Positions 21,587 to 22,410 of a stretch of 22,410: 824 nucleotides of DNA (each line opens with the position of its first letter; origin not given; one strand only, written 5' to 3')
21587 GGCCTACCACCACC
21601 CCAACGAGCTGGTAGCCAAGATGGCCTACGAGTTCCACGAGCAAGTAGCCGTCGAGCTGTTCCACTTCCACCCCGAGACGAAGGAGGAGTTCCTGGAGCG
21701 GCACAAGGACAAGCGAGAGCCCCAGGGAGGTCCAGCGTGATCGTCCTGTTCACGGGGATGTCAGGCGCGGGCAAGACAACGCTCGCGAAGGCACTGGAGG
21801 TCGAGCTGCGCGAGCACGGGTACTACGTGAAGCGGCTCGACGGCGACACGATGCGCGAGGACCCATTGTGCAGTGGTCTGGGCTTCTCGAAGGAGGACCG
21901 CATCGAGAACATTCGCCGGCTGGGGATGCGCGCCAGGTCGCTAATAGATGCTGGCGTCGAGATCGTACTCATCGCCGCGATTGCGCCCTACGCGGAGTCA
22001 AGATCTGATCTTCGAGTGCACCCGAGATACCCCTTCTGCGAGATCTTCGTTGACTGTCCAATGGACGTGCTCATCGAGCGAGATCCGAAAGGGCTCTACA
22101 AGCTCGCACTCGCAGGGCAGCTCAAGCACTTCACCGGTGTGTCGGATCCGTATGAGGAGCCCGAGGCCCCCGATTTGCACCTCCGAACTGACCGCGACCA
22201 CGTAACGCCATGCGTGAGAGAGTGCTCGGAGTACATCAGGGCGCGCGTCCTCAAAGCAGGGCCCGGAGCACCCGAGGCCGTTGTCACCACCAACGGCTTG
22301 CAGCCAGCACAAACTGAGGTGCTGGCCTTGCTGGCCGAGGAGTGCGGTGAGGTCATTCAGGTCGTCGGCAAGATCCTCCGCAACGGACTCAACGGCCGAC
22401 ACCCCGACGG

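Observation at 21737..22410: APS kinase (PAPS synthesis) as the last gene of a coupled operon in a phage-like context, with a C-terminal extension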

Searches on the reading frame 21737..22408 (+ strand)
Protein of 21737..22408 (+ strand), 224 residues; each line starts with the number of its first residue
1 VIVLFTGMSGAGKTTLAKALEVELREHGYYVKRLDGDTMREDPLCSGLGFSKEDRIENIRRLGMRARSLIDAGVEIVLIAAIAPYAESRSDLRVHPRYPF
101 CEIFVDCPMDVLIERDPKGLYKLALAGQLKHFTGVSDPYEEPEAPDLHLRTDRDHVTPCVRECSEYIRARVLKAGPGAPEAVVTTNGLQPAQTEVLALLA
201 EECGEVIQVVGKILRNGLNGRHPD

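Call 4: search_protein_families(library=pfam, proteins=[window:21737-22408:+], max_evalue=1)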
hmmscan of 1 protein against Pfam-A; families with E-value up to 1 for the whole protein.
window:21737-22408:+ (224 aa): 32 families (the best 25 are shown)
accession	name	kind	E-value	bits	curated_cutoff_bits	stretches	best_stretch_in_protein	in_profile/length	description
PF01583.26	APS_kinase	-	7.5e-51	172.6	21.1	1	2-149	4-151/152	Adenylylsulphate kinase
PF13671.12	AAA_33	-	6.5e-06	26.9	27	1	3-115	2-114/143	AAA domain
PF13238.12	AAA_18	-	2.3e-05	25.3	29.4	1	3-115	1-107/128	AAA domain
PF06414.18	Zeta_toxin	-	7.7e-05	22.6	22.3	1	2-41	18-56/199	Zeta toxin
PF08433.16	KTI12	-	0.00032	20.8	22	1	2-64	3-61/271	Chromatin associated protein KTI12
PF20720.3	nSTAND3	-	0.0007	19.8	27.2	1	2-34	19-51/155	Novel STAND NTPase 3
PF01656.29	CbiA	-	0.0024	18.3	25.4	1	2-44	1-43/125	CobQ/CobB/MinD/ParA nucleotide binding domain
PF03205.20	MobB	-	0.005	17.2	26.6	1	2-32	1-31/133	Molybdopterin guanine dinucleotide synthesis protein B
PF03668.21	RapZ-like_N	-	0.0053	17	25.4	1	2-31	3-28/158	RapZ-like N-terminal domain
PF13401.12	AAA_22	-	0.0065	17.2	27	1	2-39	7-47/130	AAA domain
PF00004.35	AAA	-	0.0084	17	21.2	1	3-51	1-38/131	ATPase family associated with various cellular activities (AAA)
PF13191.12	AAA_16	-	0.01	16.8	32.6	1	2-31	26-55/167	AAA ATPase domain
PF13521.12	AAA_28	-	0.011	16.4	27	1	3-29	2-25/164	AAA domain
PF00005.33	ABC_tran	-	0.012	16.6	25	1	2-26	13-37/137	ABC transporter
PF03308.22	MeaB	-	0.012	15.1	23.1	1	3-31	36-64/273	Methylmalonyl Co-A mutase-associated GTPase MeaB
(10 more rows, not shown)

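Call 5: search_protein_families(library=ncbifam, proteins=[window:21737-22408:+], max_evalue=1)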
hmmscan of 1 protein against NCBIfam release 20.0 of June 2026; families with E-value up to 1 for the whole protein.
window:21737-22408:+ (224 aa): 43 families (the best 25 are shown)
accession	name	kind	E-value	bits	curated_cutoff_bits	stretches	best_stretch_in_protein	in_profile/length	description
NF002059.0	PRK00889.1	subfamily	5.9e-57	192.2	244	1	2-165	7-167/177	adenylyl-sulfate kinase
TIGR00455.1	apsK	equivalog_domain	9.4e-56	188.4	138.7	1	2-165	20-182/184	adenylyl-sulfate kinase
NF003013.0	PRK03846.1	subfamily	1.2e-49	168.7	163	1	2-170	30-197/202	adenylyl-sulfate kinase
NF004035.0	PRK05506.1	subfamily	8.7e-48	163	715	1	2-170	462-629/632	bifunctional sulfate adenylyltransferase subunit 1/adenylylsulfate kinase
NF004040.0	PRK05537.1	equivalog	1.1e-45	156.2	669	1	2-167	398-564/572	bifunctional sulfate adenylyltransferase/adenylylsulfate kinase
NF004041.0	PRK05541.1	subfamily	1.5e-26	93.5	127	1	1-152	8-154/176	adenylyl-sulfate kinase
TIGR03574.1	selen_PSTK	equivalog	5.5e-05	22.7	290.5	1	2-116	1-113/249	L-seryl-tRNA(Sec) kinase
TIGR01313.1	therm_gnt_kin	subfamily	0.00014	21.7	113.75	1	5-115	3-111/164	gluconokinase, GntK/IdnK-type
NF005115.0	PRK06547.1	equivalog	0.0023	17.3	173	1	1-23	16-38/172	hypothetical protein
TIGR03575.1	selen_PSTK_euk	equivalog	0.0034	16.7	382.35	0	3-31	2-31/340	L-seryl-tRNA(Sec) kinase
NF005923.0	PRK07933.1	equivalog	0.0038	16.6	193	1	1-34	1-34/213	dTMP kinase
NF038214.1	IS21_help_AAA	equivalog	0.0041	16.8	200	1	3-32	93-122/232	IS21-like element helper ATPase IstB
TIGR00176.1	mobB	equivalog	0.0053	16.8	76.2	1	3-32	2-31/155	molybdopterin-guanine dinucleotide biosynthesis protein B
NF010248.0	PRK13695.1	equivalog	0.0057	16.4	156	1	3-37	6-40/180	NTPase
NF006085.0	PRK08233.1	equivalog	0.011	15.5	198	1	2-42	7-48/184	hypothetical protein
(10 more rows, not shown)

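Call 9: find_homologous_proteins(query=window:21737-22408:+)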
Query window:21737-22408:+ (224 aa): 7117 proteins with E <= 0.001 among 8000 candidates; the best 120 are listed.
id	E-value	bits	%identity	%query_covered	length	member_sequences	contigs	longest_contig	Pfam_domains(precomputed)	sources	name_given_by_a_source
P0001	4.4e-61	224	61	76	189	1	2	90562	PF13671.13,PF13401.13,PF01583.27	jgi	jgi:adenylylsulfate kinase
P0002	1.6e-46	177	51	77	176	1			PF13671.13,PF01583.27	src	-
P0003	3.7e-46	176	49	77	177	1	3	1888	PF13671.13,PF01583.27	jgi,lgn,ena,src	-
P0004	3.5e-45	172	50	77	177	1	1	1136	PF13671.13,PF01583.27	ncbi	-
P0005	4.2e-45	172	54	77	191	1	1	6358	PF13671.13,PF13401.13,PF13238.13,PF01583.27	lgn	-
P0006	5.0e-45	172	53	70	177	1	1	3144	PF13671.13,PF01583.27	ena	-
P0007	6.0e-45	172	52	82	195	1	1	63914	PF01656.30,PF13671.13,PF13238.13,PF01583.27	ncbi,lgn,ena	-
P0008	8.2e-45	171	51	75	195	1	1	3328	PF01583.27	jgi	jgi:adenylyl-sulfate kinase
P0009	8.6e-45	171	52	83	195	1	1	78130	PF01656.30,PF13671.13,PF13238.13,PF01583.27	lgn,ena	-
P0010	1.0e-44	171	51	77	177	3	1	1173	PF13671.13,PF01583.27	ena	-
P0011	1.0e-44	171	52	77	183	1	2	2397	PF13671.13,PF08433.17,PF13238.13,PF01583.27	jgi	jgi:adenylyl-sulfate kinase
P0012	1.1e-44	171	54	77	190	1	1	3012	PF13671.13,PF13401.13,PF13238.13,PF01583.27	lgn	-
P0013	1.9e-44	170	52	77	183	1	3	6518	PF13671.13,PF08433.17,PF13238.13,PF01583.27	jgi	jgi:adenylyl-sulfate kinase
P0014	1.9e-44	170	51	79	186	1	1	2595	PF13671.13,PF01583.27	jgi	jgi:adenylylsulfate kinase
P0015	1.9e-44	170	49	77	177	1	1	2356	PF13671.13,PF01583.27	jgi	jgi:adenylyl-sulfate kinase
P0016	2.1e-44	170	52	77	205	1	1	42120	PF01656.30,PF13614.13,PF13671.13,PF08433.17,PF13238.13,PF01583.27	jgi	jgi:adenylyl-sulfate kinase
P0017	2.6e-44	169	56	74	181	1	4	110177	PF01656.30,PF13671.13,PF03308.23,PF01583.27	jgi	jgi:adenylylsulfate kinase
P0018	2.8e-44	169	52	75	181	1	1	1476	PF01656.30,PF13671.13,PF01583.27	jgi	jgi:adenylyl-sulfate kinase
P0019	3.4e-44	169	51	77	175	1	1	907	PF13671.13,PF01583.27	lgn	-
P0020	3.5e-44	169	54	71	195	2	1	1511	PF13671.13,PF13238.13,PF01583.27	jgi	jgi:adenylyl-sulfate kinase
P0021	3.6e-44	169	53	70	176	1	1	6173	PF13671.13,PF01583.27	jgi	jgi:adenylylsulfate kinase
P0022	3.7e-44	169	51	77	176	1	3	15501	PF13671.13,PF01583.27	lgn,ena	-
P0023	3.8e-44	169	52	77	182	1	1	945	PF13671.13,PF08433.17,PF13238.13,PF01583.27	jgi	-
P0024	3.9e-44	169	49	77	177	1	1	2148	PF13671.13,PF01583.27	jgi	jgi:adenylylsulfate kinase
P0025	4.2e-44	169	53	70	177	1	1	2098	PF13671.13,PF01583.27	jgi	jgi:adenylylsulfate kinase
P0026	5.0e-44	169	52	70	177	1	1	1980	PF13671.13,PF01583.27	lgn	-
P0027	5.1e-44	169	56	71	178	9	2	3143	PF13671.13,PF01583.27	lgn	-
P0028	5.3e-44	168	56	70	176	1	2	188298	PF01656.30,PF13671.13,PF01583.27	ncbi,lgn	-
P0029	6.4e-44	168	50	77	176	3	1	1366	PF13671.13,PF03308.23,PF01583.27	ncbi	-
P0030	8.0e-44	168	50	77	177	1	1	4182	PF13671.13,PF01583.27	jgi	jgi:adenylylsulfate kinase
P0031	8.0e-44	168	47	84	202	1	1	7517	PF13671.13,PF08433.17,PF13238.13,PF01583.27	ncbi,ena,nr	ncbi:MAG TPA: adenylyl-sulfate kinase [Blastocatellia bacterium]|nr:adenylyl-sulfate kinase [Blastoc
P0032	8.3e-44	168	56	72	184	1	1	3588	PF01656.30,PF13671.13,PF01583.27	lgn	-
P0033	9.0e-44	168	51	77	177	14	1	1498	PF13671.13,PF01583.27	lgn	-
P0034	9.0e-44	168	50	77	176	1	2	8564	PF13671.13,PF01583.27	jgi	jgi:adenylyl-sulfate kinase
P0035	9.1e-44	168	57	70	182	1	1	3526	PF01656.30,PF13671.13,PF08433.17,PF01583.27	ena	-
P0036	1.0e-43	168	56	71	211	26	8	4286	PF13671.13,PF13238.13,PF01583.27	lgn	-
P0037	1.0e-43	168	54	75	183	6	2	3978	PF13671.13,PF01583.27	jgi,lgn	jgi:adenylylsulfate kinase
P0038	1.0e-43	168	56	71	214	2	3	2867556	PF13671.13,PF13238.13,PF01583.27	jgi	jgi:adenylylsulfate kinase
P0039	1.2e-43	167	50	78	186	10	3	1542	PF13671.13,PF01583.27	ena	-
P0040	1.2e-43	167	48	78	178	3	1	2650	PF13671.13,PF01583.27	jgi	jgi:adenylylsulfate kinase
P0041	1.2e-43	167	49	77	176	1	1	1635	PF13671.13,PF01583.27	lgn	-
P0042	1.3e-43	167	56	67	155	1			PF01583.27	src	-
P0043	1.3e-43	167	59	68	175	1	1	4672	PF13671.13,PF13238.13,PF01583.27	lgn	-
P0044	1.4e-43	167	53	70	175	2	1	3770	PF13671.13,PF01583.27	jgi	jgi:adenylyl-sulfate kinase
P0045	1.5e-43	167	49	77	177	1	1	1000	PF13671.13,PF01583.27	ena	-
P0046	1.5e-43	167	49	76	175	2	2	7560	PF13671.13,PF01583.27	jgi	jgi:adenylylsulfate kinase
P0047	1.6e-43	167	49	77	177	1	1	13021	PF13671.13,PF01583.27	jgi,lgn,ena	-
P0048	1.7e-43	167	48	77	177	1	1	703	PF13671.13,PF01583.27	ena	-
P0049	1.7e-43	167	55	71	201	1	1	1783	PF10609.16,PF01656.30,PF13671.13,PF01583.27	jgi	jgi:adenylylsulfate kinase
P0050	1.8e-43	167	51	77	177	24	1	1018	PF08433.17,PF13238.13,PF01583.27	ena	-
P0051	2.1e-43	167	51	75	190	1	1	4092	PF13671.13,PF13238.13,PF01583.27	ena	-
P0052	2.1e-43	167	57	71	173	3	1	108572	PF13671.13,PF13238.13,PF01583.27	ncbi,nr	ncbi:adenylyl-sulfate kinase [Meiothermus taiwanensis]|nr:adenylyl-sulfate kinase [Meiothermus taiwa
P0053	2.2e-43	166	51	82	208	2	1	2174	PF03205.21,PF13671.13,PF13238.13,PF01583.27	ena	-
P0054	2.2e-43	166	50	82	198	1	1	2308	PF01656.30,PF13614.13,PF13671.13,PF08433.17,PF13238.13,PF01583.27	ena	-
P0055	2.3e-43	166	56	71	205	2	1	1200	PF13671.13,PF13238.13,PF01583.27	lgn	-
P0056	2.7e-43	166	54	70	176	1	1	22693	PF13671.13,PF01583.27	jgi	jgi:adenylylsulfate kinase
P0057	2.9e-43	166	57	67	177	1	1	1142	PF13238.13,PF01583.27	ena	-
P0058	3.0e-43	166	49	77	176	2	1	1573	PF13671.13,PF01583.27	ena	-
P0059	3.4e-43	166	51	77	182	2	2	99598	PF13671.13,PF08433.17,PF01583.27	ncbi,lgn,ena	-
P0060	3.4e-43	166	51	75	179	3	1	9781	PF03205.21,PF01656.30,PF13671.13,PF01583.27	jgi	jgi:adenylylsulfate kinase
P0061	3.5e-43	166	45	86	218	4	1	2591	PF13671.13,PF01583.27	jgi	-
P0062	3.5e-43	166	53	70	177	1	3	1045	PF13671.13,PF01583.27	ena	-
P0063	3.7e-43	166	48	79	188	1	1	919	PF13671.13,PF08433.17,PF13238.13,PF01583.27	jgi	-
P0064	3.8e-43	166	55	69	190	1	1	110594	PF13671.13,PF08433.17,PF13238.13,PF01583.27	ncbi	-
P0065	3.9e-43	166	52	75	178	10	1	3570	PF13671.13,PF01583.27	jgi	jgi:adenylylsulfate kinase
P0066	4.4e-43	165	53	72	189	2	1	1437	PF01656.30,PF13614.13,PF13671.13,PF08433.17,PF01583.27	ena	-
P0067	4.5e-43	165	49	77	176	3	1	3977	PF13671.13,PF03308.23,PF01583.27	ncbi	-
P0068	4.7e-43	165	45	86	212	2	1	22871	PF01656.30,PF13671.13,PF03308.23,PF01583.27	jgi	jgi:adenylylsulfate kinase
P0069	5.2e-43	165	54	76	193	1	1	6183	PF01656.30,PF13614.13,PF13671.13,PF13238.13,PF01583.27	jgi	jgi:adenylyl-sulfate kinase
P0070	5.2e-43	165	54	74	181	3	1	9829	PF01656.30,PF00005.34,PF13671.13,PF03308.23,PF01583.27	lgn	-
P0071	5.8e-43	165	51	79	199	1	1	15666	PF01656.30,PF13614.13,PF13671.13,PF13238.13,PF01583.27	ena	-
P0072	5.9e-43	165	54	72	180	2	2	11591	PF13671.13,PF01583.27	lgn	-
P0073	6.3e-43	165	57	71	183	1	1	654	PF01656.30,PF13671.13,PF08433.17,PF01583.27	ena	-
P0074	6.4e-43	165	48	77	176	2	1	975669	PF10609.16,PF01656.30,PF13614.13,PF13671.13,PF08433.17,PF13238.13,PF01583.27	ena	-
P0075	6.6e-43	165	52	72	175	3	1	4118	PF13671.13,PF08433.17,PF01583.27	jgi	jgi:adenylylsulfate kinase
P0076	6.7e-43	165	51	78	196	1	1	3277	PF13614.13,PF13671.13,PF08433.17,PF13238.13,PF01583.27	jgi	jgi:adenylyl-sulfate kinase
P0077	7.2e-43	165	55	72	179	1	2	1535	PF13671.13,PF01583.27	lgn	-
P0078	7.8e-43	165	50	77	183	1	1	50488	PF13671.13,PF01583.27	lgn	-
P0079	8.2e-43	165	56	69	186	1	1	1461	PF01656.30,PF13671.13,PF08433.17,PF13238.13,PF01583.27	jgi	jgi:adenylyl-sulfate kinase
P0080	8.5e-43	165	50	85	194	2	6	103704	PF13671.13,PF13238.13,PF01583.27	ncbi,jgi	jgi:adenylyl-sulfate kinase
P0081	9.2e-43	164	51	77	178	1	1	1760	PF01656.30,PF13671.13,PF01583.27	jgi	jgi:adenylylsulfate kinase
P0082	9.2e-43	164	50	81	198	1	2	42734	PF01656.30,PF13614.13,PF07931.19,PF13671.13,PF13238.13,PF01583.27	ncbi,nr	ncbi:MAG: adenylyl-sulfate kinase [Blastocatellia bacterium]|nr:adenylyl-sulfate kinase [Blastocatel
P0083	9.3e-43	164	54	75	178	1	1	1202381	PF13671.13,PF01583.27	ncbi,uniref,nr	ncbi:adenylyl-sulfate kinase [Deinococcus radiotolerans]|uniref:Adenylyl-sulfate kinase n=1 Tax=Dein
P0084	9.7e-43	164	49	77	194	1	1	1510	PF13671.13,PF01583.27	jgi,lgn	-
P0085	9.7e-43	164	55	71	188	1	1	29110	PF01656.30,PF13671.13,PF03308.23,PF01583.27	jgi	-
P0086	9.8e-43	164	60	65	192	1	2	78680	PF13671.13,PF13238.13,PF01583.27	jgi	jgi:adenylyl-sulfate kinase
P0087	9.9e-43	164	55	72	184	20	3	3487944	PF13671.13,PF01583.27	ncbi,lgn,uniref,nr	ncbi:adenylyl-sulfate kinase [Deinococcus radiopugnans]|uniref:Adenylyl-sulfate kinase n=1 Tax=Deino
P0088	9.9e-43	164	50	77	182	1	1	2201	PF13671.13,PF08433.17,PF13238.13,PF01583.27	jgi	jgi:adenylyl-sulfate kinase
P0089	1.0e-42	164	51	83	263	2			PF13671.13,PF08433.17,PF13238.13,PF01583.27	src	-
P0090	1.1e-42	164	55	71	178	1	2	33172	PF13671.13,PF13238.13,PF01583.27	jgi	jgi:adenylylsulfate kinase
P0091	1.1e-42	164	54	71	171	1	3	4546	PF13671.13,PF08433.17,PF01583.27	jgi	jgi:adenylylsulfate kinase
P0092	1.1e-42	164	49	75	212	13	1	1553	PF13671.13,PF01583.27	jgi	-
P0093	1.2e-42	164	53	73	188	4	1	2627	PF13671.13,PF08433.17,PF01583.27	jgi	jgi:adenylylsulfate kinase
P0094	1.2e-42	164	51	79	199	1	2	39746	PF01656.30,PF13614.13,PF13671.13,PF08433.17,PF13238.13,PF01583.27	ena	-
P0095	1.3e-42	164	56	71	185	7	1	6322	PF01656.30,PF13671.13,PF01583.27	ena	-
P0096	1.4e-42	164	52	67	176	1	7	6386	PF13671.13,PF01583.27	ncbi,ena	-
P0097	1.5e-42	164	51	75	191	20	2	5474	PF13671.13,PF13238.13,PF01583.27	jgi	jgi:adenylylsulfate kinase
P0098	1.5e-42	164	56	69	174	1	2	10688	PF10609.16,PF01656.30,PF01583.27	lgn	-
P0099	1.5e-42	164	56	69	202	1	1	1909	PF01656.30,PF01583.27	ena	-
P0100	1.6e-42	164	51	75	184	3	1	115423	PF13671.13,PF13238.13,PF01583.27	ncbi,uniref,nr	ncbi:adenylyl-sulfate kinase [Meiothermus sp.]|uniref:adenylyl-sulfate kinase n=2 Tax=Meiothermus sp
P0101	1.6e-42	164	49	80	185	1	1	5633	PF13671.13,PF13238.13,PF01583.27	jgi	-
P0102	1.6e-42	164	52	81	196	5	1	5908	PF13671.13,PF01583.27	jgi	-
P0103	1.7e-42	164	52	82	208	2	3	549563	PF03205.21,PF01656.30,PF13614.13,PF13671.13,PF13238.13,PF03308.23,PF01583.27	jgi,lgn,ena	-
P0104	1.8e-42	163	54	74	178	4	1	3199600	PF13671.13,PF01583.27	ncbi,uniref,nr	ncbi:adenylyl-sulfate kinase [Deinococcus sp. RM]|uniref:adenylyl-sulfate kinase n=1 Tax=Deinococcus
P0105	1.8e-42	163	55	69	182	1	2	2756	PF13671.13,PF01583.27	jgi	jgi:adenylylsulfate kinase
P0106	1.9e-42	163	53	77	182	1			PF13671.13,PF13238.13,PF01583.27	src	-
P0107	2.0e-42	163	53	70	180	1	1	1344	PF13671.13,PF01583.27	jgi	jgi:adenylyl-sulfate kinase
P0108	2.0e-42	163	52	79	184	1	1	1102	PF13671.13,PF13238.13,PF01583.27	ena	-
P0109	2.0e-42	163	55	71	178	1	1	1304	PF01656.30,PF13671.13,PF01583.27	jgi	jgi:adenylylsulfate kinase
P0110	2.0e-42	163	55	72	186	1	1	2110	PF00005.34,PF13671.13,PF01583.27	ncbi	-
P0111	2.1e-42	163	49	85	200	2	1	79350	PF00005.34,PF13671.13,PF13238.13,PF01583.27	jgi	jgi:adenylylsulfate kinase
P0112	2.2e-42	163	51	81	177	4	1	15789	PF01656.30,PF13614.13,PF13671.13,PF01583.27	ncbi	-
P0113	2.3e-42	163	49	88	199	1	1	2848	PF13671.13,PF08433.17,PF13238.13,PF01583.27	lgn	-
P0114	2.4e-42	163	55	69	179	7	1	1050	PF13671.13,PF08433.17,PF01583.27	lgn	-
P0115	2.5e-42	163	52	77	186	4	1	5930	PF01656.30,PF13614.13,PF13671.13,PF01583.27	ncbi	-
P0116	2.6e-42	163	56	72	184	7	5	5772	PF01656.30,PF13671.13,PF03308.23,PF01583.27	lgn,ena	-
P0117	2.7e-42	163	55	69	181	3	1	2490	PF13671.13,PF01583.27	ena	-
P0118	2.8e-42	163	51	79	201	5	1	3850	PF01656.30,PF13671.13,PF13238.13,PF01583.27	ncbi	-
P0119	2.8e-42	163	49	77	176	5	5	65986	PF13671.13,PF01583.27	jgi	jgi:adenylylsulfate kinase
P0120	2.9e-42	163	54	72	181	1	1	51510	PF01656.30,PF13671.13,PF08433.17,PF13238.13,PF03308.23,PF01583.27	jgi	jgi:adenylylsulfate kinase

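Call 11: find_encoding_contigs(protein=P0001, flank=10000)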
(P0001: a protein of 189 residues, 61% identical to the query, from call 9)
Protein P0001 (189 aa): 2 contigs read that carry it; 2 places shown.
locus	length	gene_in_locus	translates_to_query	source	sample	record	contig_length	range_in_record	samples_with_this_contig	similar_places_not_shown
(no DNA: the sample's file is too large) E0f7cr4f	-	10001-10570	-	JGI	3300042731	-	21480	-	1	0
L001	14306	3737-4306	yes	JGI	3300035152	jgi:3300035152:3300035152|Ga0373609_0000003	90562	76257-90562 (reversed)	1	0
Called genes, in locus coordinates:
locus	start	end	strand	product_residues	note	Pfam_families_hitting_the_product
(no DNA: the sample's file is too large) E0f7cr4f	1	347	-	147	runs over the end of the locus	-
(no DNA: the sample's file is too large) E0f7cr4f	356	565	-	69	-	-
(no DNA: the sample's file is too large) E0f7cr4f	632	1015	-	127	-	PF00293:NUDIX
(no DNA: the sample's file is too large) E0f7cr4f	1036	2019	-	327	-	-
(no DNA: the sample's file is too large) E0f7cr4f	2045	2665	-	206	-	-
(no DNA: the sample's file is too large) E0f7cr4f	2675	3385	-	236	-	-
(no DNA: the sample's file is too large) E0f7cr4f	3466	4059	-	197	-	-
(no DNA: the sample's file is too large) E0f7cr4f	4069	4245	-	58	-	-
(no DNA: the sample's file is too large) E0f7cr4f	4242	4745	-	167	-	-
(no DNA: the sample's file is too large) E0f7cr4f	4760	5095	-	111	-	-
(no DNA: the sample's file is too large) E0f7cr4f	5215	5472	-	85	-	-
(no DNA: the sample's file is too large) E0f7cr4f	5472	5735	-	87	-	-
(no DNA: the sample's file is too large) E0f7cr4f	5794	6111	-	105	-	-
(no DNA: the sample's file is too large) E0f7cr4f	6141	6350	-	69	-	-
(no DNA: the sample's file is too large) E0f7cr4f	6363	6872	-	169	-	-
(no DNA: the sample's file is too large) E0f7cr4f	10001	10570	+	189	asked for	PF01583:APS_kinase, PF13401:AAA_22 (weak), PF13671:AAA_33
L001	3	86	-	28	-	?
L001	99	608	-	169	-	-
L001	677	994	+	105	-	PF23790:Kyano_Gp96 (weak)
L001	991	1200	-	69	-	-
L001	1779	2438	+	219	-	-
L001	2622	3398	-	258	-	-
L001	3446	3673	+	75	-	-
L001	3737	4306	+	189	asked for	PF01583:APS_kinase, PF13401:AAA_22 (weak), PF13671:AAA_33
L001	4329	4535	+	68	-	-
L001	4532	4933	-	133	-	-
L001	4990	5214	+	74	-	-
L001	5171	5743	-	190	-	-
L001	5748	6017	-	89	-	-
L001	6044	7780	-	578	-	PF01935:DUF87 (weak)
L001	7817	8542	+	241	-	-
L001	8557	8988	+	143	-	-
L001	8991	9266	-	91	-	-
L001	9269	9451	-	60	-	-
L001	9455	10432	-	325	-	PF01471:PG_binding_1 (faint)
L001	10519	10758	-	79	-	-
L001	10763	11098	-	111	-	-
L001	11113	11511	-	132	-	PF18024:HTH_50 (weak)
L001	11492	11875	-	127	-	-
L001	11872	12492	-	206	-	PF01327:Pep_deformylase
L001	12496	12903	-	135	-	-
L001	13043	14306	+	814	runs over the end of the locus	-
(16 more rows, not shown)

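Call 19: find_related_loci(query=window:21737-22408:+, collection=viral_contigs, flank=10000)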
Query window:21737-22408:+ (224 aa) in viral_contigs; peptide patterns used: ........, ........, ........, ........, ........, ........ (x = any residue, [..] = any of these).
130 stretches matched a pattern; 61 encode a relative of the query (tblastn E <= 1e-3); 61 distinct loci.
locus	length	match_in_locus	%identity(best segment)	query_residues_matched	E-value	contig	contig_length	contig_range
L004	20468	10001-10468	40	2-162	8e-30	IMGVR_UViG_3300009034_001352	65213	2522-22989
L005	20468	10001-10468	40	2-162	8e-30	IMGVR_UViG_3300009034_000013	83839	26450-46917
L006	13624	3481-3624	60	177-224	5e-13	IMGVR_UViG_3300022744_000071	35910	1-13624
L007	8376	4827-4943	72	186-224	8e-13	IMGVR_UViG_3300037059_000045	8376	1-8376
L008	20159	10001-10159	58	174-224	3e-11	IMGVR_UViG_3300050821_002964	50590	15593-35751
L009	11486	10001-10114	68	186-223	4e-11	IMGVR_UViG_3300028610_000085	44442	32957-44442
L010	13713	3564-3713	56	175-224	5e-11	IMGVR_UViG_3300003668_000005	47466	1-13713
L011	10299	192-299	75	188-223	1e-10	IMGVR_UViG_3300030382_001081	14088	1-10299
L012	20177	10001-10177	44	162-224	2e-10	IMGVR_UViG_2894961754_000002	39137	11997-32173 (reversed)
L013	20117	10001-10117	62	186-224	2e-10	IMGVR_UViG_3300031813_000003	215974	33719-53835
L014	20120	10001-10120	68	185-224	3e-10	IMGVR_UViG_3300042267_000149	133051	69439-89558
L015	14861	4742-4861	68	185-224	3e-10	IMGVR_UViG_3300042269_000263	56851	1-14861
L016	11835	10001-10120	68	185-224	3e-10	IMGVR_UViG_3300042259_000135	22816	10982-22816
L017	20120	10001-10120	68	185-224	3e-10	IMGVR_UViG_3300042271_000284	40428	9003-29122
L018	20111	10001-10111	73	188-224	3e-10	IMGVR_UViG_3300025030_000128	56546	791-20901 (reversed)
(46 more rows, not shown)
